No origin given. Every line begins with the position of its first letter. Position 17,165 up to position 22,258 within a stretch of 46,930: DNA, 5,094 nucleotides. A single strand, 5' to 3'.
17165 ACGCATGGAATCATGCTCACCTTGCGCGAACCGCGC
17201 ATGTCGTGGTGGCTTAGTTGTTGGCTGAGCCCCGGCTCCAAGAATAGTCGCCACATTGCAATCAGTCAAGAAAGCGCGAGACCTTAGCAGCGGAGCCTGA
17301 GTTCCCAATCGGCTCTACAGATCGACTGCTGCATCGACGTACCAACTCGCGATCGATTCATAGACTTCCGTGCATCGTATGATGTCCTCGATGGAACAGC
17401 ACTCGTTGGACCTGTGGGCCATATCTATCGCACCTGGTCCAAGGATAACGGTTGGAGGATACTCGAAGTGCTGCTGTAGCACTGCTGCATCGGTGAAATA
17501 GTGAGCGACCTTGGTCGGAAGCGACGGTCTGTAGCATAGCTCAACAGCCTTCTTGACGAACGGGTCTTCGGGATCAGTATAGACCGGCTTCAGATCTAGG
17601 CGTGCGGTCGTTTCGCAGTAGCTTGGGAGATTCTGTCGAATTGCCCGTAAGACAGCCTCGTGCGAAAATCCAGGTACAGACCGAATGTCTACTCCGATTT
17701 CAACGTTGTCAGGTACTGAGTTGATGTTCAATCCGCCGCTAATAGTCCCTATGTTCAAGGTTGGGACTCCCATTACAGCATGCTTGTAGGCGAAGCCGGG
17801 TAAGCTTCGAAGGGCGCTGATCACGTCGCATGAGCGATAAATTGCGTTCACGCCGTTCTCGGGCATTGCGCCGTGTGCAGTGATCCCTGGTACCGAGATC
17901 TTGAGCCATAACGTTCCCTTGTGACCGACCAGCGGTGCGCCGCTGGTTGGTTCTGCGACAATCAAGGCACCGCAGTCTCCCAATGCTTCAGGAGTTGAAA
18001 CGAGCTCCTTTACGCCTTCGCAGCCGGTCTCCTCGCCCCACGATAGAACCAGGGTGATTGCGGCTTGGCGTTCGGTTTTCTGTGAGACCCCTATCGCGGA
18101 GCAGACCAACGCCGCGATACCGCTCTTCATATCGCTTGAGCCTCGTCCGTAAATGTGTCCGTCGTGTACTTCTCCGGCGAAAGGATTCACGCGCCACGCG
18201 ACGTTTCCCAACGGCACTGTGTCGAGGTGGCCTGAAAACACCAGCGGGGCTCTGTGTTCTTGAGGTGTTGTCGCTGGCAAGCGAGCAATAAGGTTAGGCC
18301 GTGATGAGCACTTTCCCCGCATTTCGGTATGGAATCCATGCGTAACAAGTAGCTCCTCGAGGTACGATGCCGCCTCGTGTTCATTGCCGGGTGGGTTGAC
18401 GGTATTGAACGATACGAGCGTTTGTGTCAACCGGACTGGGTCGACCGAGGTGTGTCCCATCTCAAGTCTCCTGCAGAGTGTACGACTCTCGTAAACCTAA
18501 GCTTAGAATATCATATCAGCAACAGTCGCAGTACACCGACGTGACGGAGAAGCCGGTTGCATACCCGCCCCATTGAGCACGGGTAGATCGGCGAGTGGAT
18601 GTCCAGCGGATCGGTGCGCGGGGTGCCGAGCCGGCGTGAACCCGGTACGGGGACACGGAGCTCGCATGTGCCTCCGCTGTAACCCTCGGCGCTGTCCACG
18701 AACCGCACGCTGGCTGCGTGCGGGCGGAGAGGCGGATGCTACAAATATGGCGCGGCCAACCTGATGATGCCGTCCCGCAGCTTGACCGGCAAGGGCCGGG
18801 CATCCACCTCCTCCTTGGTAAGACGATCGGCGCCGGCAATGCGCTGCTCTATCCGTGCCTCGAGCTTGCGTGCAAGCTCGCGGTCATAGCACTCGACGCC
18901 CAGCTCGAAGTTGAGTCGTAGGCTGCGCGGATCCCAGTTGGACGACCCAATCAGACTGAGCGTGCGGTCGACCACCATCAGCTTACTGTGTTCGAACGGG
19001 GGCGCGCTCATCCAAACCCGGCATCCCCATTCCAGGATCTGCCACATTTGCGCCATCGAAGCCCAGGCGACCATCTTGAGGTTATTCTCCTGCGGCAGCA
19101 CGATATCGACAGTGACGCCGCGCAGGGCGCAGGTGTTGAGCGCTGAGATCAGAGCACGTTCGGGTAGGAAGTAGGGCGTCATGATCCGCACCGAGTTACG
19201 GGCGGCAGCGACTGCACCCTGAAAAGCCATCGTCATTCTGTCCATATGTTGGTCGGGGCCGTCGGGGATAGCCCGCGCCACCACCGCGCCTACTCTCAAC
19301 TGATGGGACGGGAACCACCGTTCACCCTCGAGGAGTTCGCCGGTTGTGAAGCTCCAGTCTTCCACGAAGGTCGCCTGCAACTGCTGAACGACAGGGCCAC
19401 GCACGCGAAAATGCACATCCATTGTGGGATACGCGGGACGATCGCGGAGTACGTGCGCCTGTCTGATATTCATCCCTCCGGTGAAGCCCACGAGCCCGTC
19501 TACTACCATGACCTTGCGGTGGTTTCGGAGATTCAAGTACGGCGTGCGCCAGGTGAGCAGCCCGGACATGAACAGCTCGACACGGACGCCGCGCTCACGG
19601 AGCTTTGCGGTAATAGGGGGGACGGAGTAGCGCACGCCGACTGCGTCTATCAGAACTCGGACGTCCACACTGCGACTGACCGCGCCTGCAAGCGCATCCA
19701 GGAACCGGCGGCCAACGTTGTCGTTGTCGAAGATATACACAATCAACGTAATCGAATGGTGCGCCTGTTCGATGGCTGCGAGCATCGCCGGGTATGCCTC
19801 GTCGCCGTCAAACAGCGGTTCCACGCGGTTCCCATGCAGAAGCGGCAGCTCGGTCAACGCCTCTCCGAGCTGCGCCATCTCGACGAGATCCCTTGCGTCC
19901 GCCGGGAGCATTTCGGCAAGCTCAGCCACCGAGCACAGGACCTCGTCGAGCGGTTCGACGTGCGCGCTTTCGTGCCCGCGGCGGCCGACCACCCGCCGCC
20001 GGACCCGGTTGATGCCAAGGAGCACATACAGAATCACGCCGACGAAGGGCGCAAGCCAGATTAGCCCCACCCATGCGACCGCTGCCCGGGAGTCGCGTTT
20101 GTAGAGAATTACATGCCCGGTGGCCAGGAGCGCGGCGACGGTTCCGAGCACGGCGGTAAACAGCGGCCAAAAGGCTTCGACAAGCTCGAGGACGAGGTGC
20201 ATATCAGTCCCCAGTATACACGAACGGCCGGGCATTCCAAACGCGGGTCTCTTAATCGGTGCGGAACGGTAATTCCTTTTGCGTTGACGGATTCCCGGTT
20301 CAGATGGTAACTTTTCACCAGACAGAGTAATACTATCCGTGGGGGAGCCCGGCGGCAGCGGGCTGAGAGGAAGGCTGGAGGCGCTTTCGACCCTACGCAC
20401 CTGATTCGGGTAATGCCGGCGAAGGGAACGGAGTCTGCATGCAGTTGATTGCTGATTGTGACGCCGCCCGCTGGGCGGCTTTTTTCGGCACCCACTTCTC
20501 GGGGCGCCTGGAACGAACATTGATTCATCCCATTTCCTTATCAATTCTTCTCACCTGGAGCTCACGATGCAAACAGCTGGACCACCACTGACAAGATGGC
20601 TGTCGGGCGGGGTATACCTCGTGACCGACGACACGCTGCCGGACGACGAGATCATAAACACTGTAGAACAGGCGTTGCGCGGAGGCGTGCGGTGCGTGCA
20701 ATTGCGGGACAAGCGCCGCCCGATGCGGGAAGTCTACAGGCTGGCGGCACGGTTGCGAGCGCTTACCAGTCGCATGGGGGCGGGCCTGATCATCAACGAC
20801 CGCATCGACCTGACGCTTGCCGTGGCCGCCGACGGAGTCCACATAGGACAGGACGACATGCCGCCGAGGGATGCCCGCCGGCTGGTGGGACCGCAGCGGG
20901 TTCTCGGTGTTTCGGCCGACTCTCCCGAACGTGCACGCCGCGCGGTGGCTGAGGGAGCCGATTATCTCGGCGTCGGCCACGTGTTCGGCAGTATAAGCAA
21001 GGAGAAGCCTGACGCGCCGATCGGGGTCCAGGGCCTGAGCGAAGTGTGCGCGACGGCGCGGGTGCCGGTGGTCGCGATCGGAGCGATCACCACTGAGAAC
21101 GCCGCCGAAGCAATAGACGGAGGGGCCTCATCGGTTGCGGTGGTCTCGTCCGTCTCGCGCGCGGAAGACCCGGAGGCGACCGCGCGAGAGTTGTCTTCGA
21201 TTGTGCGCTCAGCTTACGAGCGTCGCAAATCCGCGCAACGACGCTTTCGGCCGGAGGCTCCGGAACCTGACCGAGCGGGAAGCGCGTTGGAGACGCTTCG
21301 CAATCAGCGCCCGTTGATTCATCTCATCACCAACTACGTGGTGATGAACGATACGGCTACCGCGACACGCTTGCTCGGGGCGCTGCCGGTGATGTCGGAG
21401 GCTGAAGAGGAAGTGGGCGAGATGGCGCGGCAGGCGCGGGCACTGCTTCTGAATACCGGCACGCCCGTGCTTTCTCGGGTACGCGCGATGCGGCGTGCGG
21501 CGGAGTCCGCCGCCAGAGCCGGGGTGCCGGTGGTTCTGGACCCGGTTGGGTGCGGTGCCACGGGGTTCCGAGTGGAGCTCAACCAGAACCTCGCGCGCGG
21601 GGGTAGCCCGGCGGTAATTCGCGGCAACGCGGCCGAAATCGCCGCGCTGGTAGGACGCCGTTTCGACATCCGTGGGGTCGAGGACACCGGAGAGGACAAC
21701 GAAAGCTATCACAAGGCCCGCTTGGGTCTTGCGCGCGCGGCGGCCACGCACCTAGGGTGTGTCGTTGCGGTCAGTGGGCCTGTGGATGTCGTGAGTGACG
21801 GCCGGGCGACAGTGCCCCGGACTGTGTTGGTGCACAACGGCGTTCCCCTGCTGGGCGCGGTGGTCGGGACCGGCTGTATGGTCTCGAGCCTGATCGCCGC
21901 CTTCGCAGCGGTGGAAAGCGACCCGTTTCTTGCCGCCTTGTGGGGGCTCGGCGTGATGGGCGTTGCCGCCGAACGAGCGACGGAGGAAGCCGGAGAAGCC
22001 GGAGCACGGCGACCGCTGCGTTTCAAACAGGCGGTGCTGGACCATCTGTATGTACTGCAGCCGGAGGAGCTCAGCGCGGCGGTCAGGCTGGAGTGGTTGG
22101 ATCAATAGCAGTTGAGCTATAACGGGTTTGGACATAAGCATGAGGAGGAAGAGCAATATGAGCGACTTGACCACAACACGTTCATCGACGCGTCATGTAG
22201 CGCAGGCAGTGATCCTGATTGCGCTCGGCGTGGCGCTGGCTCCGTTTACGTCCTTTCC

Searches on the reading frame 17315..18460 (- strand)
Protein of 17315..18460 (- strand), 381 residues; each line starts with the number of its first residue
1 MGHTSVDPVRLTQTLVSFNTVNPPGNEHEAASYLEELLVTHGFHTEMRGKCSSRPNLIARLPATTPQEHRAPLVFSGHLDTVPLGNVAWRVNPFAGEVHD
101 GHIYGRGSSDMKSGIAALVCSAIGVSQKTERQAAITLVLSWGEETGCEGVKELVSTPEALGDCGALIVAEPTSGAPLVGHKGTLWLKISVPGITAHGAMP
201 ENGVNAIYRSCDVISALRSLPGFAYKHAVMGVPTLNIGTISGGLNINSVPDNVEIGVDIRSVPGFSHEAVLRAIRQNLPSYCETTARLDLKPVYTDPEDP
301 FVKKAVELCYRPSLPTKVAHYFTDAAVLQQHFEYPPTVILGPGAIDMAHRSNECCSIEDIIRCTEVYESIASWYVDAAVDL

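Call 76: search_protein_families(library=pfam, proteins=[window:17315-18460:-], max_evalue=0.0001)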
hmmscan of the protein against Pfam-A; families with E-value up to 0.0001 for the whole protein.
window:17315-18460:- (381 aa): 3 families
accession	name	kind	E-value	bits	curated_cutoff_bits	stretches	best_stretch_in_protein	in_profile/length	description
PF01546.33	Peptidase_M20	-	3.1e-27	96.2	24.6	1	75-371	2-204/206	Peptidase family M20/M25/M40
PF07687.19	M20_dimer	-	1.3e-20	73.8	21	1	178-279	1-100/107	Peptidase dimerisation domain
PF04389.22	Peptidase_M28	-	1.2e-06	28.8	21.3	1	56-157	1-81/193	Peptidase family M28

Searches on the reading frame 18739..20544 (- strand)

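Call 76: search_protein_families(library=pfam, proteins=[window:18739-20544:-], max_evalue=0.0001)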
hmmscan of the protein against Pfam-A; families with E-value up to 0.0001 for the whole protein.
window:18739-20544:- (601 aa): 3 families
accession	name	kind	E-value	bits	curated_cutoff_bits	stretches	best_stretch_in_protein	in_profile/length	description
PF13091.12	PLDc_2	-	8.2e-42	142.6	27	2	446-567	6-130/132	PLD-like domain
PF00614.28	PLDc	-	8.9e-14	51.2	21.9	2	519-541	6-28/28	Phospholipase D Active site motif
PF13396.11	PLDc_N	-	9.8e-07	29.1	23.3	1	137-177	2-41/42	Phospholipase_D-nuclease N-terminal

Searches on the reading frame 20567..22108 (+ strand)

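Call 76: search_protein_families(library=pfam, proteins=[window:20567-22108:+], max_evalue=0.0001)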
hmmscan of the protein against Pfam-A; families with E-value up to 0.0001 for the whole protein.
window:20567-22108:+ (513 aa): 3 families
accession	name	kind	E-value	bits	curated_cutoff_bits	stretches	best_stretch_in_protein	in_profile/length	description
PF02110.20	HK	-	1.8e-68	231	27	1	241-500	1-247/247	Hydroxyethylthiazole kinase family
PF02581.23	TMP-TENI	-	1.7e-60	203.9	27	1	16-196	1-180/180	Thiamine monophosphate synthase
PF01256.23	Carb_kinase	-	8.5e-05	22.6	27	0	260-477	38-229/242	NAD(P)H-hydrate dehydratase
